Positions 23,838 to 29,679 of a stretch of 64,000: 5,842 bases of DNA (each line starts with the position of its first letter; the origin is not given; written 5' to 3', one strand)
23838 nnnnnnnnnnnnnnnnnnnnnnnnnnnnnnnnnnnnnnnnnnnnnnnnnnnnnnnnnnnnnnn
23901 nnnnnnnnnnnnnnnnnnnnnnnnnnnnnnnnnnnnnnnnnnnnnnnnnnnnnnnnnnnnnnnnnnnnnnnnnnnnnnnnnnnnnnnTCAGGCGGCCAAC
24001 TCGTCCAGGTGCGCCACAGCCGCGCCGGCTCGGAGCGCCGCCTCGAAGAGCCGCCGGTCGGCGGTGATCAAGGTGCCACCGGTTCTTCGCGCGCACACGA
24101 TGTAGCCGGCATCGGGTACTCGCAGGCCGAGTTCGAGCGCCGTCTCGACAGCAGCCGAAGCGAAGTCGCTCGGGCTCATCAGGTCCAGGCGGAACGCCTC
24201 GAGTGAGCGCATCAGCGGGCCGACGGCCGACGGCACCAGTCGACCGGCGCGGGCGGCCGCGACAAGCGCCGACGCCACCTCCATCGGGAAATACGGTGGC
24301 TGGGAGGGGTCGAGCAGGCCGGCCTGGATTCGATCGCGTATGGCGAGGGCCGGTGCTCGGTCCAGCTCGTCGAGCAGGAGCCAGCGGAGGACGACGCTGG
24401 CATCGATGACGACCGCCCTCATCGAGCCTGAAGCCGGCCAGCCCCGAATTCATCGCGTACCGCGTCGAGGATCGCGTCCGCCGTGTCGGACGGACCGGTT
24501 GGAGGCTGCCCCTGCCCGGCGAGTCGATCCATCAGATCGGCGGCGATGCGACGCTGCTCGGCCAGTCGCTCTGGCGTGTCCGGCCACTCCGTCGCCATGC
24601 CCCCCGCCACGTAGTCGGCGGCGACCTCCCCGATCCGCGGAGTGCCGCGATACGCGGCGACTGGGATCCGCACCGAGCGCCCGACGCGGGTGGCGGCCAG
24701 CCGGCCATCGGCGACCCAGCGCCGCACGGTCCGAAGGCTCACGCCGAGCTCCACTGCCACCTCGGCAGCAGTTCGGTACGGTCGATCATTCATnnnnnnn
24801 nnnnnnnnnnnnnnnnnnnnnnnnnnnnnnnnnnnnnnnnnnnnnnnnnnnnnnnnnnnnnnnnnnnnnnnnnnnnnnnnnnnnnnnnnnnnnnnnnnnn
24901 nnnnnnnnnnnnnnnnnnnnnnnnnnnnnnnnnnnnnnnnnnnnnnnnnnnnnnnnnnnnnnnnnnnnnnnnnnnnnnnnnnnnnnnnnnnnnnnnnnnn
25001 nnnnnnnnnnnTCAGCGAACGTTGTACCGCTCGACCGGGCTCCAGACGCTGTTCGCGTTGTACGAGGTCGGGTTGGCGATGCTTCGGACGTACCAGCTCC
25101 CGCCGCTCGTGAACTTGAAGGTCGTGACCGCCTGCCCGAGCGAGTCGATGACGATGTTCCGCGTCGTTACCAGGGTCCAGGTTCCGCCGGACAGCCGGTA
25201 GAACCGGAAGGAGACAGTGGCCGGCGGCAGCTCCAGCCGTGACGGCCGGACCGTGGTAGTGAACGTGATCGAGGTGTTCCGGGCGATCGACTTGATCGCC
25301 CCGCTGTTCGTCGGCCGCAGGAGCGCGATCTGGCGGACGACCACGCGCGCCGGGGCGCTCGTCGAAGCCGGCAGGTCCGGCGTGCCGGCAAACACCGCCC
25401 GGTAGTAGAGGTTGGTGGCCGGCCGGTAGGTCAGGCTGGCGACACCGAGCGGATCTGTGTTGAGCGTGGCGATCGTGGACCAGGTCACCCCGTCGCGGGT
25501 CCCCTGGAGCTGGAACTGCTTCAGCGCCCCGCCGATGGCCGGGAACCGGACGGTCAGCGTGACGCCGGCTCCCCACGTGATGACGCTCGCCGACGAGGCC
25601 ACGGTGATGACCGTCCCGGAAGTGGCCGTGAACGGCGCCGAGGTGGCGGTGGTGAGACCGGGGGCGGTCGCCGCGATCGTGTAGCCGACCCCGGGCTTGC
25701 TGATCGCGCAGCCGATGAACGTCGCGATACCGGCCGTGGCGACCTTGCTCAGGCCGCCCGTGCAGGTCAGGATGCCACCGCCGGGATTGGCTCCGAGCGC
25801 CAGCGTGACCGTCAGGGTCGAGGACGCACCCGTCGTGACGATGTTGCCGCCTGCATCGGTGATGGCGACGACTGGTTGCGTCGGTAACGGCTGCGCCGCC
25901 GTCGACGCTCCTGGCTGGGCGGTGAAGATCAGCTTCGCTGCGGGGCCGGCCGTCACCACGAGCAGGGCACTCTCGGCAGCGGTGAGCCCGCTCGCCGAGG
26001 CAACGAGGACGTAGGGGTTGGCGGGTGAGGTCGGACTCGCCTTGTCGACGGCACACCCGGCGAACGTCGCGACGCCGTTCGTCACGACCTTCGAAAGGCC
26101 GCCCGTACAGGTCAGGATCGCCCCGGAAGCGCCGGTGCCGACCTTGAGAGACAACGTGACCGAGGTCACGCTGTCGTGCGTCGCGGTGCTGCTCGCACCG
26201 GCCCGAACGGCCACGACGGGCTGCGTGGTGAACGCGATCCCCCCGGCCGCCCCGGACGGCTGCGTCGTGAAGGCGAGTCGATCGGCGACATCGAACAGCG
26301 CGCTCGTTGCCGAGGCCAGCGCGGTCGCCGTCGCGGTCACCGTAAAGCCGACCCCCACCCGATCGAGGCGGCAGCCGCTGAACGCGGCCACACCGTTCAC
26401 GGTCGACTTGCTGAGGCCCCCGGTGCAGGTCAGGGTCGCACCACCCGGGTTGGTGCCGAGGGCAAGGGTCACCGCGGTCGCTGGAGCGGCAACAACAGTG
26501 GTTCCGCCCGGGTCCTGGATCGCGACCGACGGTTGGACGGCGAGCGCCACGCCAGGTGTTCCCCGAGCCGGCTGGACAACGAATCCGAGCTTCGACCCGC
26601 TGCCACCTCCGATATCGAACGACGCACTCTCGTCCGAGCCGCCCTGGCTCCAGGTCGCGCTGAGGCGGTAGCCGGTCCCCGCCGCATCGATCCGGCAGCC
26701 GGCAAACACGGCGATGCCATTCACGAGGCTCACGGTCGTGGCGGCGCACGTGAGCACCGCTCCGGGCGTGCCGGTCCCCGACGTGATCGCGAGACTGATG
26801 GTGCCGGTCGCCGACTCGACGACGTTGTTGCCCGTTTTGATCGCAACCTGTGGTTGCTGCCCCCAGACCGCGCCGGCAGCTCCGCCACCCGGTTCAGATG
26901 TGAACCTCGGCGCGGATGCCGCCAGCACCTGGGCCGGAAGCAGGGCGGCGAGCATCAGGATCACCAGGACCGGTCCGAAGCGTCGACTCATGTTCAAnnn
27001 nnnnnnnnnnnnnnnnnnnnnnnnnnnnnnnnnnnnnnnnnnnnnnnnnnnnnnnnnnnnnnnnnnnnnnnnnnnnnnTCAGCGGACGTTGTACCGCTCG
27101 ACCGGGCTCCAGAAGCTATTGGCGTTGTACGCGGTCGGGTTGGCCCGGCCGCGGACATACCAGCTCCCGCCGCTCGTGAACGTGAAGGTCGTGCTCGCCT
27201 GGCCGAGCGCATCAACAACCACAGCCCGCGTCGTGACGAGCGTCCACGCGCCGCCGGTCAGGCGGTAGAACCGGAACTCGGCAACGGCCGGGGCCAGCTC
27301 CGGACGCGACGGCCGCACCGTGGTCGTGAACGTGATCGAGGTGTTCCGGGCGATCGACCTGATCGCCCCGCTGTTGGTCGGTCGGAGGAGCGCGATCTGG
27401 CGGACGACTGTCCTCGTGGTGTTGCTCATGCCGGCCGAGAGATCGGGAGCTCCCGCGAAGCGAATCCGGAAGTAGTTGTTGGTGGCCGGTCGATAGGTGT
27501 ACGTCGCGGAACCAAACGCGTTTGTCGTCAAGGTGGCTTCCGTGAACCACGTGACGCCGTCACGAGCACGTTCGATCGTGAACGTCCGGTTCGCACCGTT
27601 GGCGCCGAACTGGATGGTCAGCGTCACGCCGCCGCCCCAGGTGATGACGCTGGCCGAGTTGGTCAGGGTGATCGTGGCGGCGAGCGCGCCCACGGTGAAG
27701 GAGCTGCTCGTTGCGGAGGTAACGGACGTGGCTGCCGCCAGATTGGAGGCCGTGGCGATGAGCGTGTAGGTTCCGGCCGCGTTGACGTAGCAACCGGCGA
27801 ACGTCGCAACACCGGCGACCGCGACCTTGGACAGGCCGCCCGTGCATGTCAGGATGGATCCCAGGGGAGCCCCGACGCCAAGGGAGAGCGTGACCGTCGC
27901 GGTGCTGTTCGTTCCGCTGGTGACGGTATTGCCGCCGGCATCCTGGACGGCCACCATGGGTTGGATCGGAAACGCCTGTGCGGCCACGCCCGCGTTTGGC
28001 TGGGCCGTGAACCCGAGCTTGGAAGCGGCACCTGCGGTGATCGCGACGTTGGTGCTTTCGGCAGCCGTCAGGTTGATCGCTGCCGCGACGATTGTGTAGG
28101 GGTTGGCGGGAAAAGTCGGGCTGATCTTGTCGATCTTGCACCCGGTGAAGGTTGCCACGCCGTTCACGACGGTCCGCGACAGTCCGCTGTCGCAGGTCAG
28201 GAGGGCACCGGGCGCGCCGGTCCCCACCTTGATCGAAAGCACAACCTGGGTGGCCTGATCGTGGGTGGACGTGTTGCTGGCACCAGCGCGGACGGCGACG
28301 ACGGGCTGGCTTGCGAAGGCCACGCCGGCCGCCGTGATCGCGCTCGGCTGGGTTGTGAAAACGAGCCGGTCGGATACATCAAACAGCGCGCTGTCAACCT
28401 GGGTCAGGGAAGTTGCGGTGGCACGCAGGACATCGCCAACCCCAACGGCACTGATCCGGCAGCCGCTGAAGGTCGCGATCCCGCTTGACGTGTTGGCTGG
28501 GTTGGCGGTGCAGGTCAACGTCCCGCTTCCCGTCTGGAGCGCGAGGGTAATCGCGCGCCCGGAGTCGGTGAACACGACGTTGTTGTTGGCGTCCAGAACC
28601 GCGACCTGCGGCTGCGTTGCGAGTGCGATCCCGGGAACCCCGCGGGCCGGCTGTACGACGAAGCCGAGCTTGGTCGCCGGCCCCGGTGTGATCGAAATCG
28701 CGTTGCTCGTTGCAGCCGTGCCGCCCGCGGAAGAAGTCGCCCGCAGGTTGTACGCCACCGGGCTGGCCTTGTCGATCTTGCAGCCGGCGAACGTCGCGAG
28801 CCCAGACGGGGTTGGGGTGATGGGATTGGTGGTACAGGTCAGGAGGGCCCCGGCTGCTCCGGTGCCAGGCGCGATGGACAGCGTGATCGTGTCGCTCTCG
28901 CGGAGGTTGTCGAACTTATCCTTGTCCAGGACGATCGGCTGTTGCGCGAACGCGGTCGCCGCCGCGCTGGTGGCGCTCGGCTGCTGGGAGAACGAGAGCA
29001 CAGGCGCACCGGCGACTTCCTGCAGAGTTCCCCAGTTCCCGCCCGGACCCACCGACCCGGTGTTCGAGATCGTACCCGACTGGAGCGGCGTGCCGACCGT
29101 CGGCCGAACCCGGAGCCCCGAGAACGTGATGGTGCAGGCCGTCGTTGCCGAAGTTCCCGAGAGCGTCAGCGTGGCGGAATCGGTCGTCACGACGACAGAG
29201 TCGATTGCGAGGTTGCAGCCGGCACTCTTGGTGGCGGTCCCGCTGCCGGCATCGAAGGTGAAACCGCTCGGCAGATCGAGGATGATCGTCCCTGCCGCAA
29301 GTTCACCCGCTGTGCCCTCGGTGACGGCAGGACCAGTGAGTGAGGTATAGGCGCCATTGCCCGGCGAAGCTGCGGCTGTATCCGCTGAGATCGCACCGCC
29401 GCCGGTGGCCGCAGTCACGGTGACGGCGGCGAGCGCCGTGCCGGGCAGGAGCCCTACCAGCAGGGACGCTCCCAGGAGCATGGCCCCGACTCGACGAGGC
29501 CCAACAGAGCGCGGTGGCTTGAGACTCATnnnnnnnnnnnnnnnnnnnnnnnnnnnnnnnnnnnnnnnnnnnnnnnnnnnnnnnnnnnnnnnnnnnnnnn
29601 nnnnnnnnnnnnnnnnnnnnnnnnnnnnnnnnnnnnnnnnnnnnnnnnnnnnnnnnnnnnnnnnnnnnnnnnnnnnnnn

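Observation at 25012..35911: ECF sigma / anti-sigma pair heading a co-directional block of four secreted proteins that share a C-terminal domain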

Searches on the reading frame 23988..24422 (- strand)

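Call 87: search_protein_families(library=pfam, proteins=[window:23988-24422:-], max_evalue=0.001)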
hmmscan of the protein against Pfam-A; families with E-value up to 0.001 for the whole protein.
window:23988-24422:- (144 aa): 1 family
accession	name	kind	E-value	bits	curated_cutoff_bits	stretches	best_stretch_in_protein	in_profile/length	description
PF01850.27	PIN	-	1.6e-07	32.4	23.6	1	4-128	1-117/120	PIN domain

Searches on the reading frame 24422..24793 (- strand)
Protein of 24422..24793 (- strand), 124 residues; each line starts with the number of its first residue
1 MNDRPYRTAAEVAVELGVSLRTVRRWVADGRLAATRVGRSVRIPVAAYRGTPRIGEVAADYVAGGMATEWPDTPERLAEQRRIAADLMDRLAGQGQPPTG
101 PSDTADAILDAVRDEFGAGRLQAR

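Call 87: search_protein_families(library=pfam, proteins=[window:24422-24793:-], max_evalue=0.001)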
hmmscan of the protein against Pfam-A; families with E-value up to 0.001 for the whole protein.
seq(124 aa): 6 families
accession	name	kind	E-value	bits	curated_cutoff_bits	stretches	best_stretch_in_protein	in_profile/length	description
PF12728.13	HTH_17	-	2.3e-10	41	27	1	8-46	3-41/51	Helix-turn-helix domain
PF13384.12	HTH_23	-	0.00011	22.3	24.6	1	8-28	19-39/50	Homeodomain-like domain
PF21531.3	Rv2175c_wHTH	-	0.00015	22.1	27.1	1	7-45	16-54/57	DNA-binding protein Rv2175c, wHTH domain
PF00376.29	MerR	-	0.00069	19.8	28.2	0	9-36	2-30/38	MerR family regulatory protein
PF13551.12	HTH_29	-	0.00085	19.8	28.1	0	8-37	14-46/64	Winged helix-turn helix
PF08281.18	Sigma70_r4_2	-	0.00096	19.2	25.7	0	8-31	28-51/54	Sigma-70, region 4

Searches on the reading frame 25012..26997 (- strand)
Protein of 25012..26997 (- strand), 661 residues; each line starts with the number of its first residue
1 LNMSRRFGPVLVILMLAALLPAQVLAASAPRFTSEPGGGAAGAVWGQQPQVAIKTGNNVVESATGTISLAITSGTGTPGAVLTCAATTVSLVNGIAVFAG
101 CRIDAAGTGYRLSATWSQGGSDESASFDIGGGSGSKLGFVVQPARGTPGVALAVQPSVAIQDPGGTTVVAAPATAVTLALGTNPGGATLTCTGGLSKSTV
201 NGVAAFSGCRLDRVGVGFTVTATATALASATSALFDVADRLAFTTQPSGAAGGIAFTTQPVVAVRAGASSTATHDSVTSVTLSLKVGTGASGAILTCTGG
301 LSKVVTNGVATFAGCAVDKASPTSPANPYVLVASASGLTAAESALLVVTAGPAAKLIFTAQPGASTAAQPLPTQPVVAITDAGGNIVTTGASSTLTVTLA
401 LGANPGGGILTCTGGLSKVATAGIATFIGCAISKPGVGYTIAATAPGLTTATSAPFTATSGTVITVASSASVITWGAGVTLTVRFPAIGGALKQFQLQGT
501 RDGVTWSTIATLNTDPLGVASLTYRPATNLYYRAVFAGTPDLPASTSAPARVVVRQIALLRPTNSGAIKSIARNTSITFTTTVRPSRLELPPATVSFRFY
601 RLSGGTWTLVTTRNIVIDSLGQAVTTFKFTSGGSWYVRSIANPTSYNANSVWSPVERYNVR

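Call 3: search_protein_families(library=pfam, proteins=[window:25012-26997:-], max_evalue=0.1)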
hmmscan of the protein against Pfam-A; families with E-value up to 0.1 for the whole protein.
window:25012-26997:- (661 aa): 0 families

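Call 4: search_protein_families(library=ncbifam, proteins=[window:25012-26997:-], max_evalue=0.1)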
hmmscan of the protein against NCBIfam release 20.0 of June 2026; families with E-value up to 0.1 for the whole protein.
window:25012-26997:- (661 aa): 0 families

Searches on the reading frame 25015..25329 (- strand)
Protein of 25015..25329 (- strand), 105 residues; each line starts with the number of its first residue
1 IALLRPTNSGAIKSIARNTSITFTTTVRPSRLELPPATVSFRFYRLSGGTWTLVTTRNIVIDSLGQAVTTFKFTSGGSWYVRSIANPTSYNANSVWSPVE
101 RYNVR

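Call 23: find_related_loci(query=A2, collection=genome_contigs, flank=5000)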
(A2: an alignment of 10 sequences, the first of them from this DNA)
Query A2 (105 aa) in genome_contigs; peptide patterns used: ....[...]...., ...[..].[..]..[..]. (x = any residue, [..] = any of these).
109 stretches matched a pattern; 59 encode a relative of the query (tblastn E <= 1e-3); 57 distinct loci.
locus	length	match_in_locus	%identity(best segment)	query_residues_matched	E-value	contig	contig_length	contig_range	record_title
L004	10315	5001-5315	83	1-105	4e-57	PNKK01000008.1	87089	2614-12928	MAG: Anaerolinea sp. isolate PR.005 PR_1000070_87089, whole genome shotgun sequence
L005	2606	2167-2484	87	1-105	1e-57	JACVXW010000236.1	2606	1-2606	MAG: Chloroflexota bacterium isolate A1_bin.2 scaffold_12339, whole genome shotgun sequence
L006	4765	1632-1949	79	1-105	1e-51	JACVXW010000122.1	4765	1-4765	MAG: Chloroflexota bacterium isolate A1_bin.2 scaffold_3237, whole genome shotgun sequence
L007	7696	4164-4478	76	1-105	8e-48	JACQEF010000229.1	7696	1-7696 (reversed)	MAG: Chloroflexi bacterium isolate NC_groundwater_1014_Pr1_S-0.65um_71_9 Montesol18_Sp65_coassembly_scaffold_824612, who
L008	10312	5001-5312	72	1-104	2e-45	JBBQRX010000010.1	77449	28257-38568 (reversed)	MAG: Candidatus Limnocylindrales bacterium isolate Co_metawrap_1715 Cmw_1715_k141_15161104_length_77449_cov_19.9990, who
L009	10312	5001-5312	72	1-104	2e-45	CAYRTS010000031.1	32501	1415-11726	MAG TPA_asm: uncultured Anaerolineaceae bacterium isolate binchicken_co186_197 genome assembly, contig: NODE_1443_length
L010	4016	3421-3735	70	1-105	4e-45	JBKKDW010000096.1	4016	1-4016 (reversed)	MAG: Candidatus Limnocylindrales bacterium isolate swi_bin.91 k127_8298275, whole genome shotgun sequence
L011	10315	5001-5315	70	1-105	2e-44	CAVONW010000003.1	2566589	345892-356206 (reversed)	MAG: uncultured Chloroflexia bacterium isolate MFD09964.bin.1.240 genome assembly, contig: contig_8415, whole genome sho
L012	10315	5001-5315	69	1-105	5e-44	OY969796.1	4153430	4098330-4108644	MAG: uncultured Chloroflexia bacterium isolate MFD01872.bin.1.103 genome assembly, chromosome: 1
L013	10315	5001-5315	68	1-105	4e-43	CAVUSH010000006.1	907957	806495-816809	MAG: uncultured Chloroflexia bacterium isolate MFD05942.bin.2.270 genome assembly, contig: contig_6407, whole genome sho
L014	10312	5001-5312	67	1-104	3e-43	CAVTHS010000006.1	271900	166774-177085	MAG: uncultured Chloroflexia bacterium isolate MFD05942.bin.2.84 genome assembly, contig: contig_32191, whole genome sho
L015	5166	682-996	67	1-105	7e-43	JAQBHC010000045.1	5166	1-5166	MAG: Chloroflexota bacterium isolate MAG_452_bin-14 452_bin-14_ctg-045, whole genome shotgun sequence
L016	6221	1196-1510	70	1-105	1e-42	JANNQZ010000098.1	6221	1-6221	MAG: Chloroflexota bacterium isolate SOY_31_metabat_391_sub SOY_31_k141_1394195, whole genome shotgun sequence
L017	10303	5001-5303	71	1-102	1e-42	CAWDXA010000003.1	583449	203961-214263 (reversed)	MAG: uncultured Chloroflexia bacterium isolate MFD05942.bin.2.254 genome assembly, contig: contig_13042, whole genome sh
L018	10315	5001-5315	64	1-105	1e-42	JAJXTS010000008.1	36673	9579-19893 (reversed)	MAG: Chloroflexi bacterium isolate BP4.bin63 NODE_1039_length_36673_cov_7.043835, whole genome shotgun sequence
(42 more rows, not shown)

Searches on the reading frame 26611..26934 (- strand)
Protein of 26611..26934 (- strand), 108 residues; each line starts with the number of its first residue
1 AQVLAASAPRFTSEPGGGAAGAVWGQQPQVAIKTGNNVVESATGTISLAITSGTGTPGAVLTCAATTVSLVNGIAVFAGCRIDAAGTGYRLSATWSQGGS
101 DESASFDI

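Call 83: search_solved_structures(query=A9, max_evalue=1)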
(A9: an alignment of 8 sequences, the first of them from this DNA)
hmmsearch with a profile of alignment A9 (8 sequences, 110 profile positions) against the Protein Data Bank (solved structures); distinct sequences matched with E-value up to 1: 1.
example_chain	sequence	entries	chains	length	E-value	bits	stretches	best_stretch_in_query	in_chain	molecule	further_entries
7e7n_A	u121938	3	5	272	0.0045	20.2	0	13-41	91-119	Fucose-binding lectin protein,Fucose-binding lectin protein,Fucose-binding lectin protein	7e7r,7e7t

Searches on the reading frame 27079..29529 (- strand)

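Call 3: search_protein_families(library=pfam, proteins=[window:27079-29529:-], max_evalue=0.1)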
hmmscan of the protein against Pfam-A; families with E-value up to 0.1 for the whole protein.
window:27079-29529:- (816 aa): 0 families

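Call 4: search_protein_families(library=ncbifam, proteins=[window:27079-29529:-], max_evalue=0.1)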
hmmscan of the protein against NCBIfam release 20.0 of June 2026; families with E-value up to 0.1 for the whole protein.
window:27079-29529:- (816 aa): 1 family
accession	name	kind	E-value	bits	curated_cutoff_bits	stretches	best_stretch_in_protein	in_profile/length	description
TIGR00200.1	cinA_nterm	subfamily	0.017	13.9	243.15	1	572-641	243-312/414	CinA family nicotinamide mononucleotide deamidase-related protein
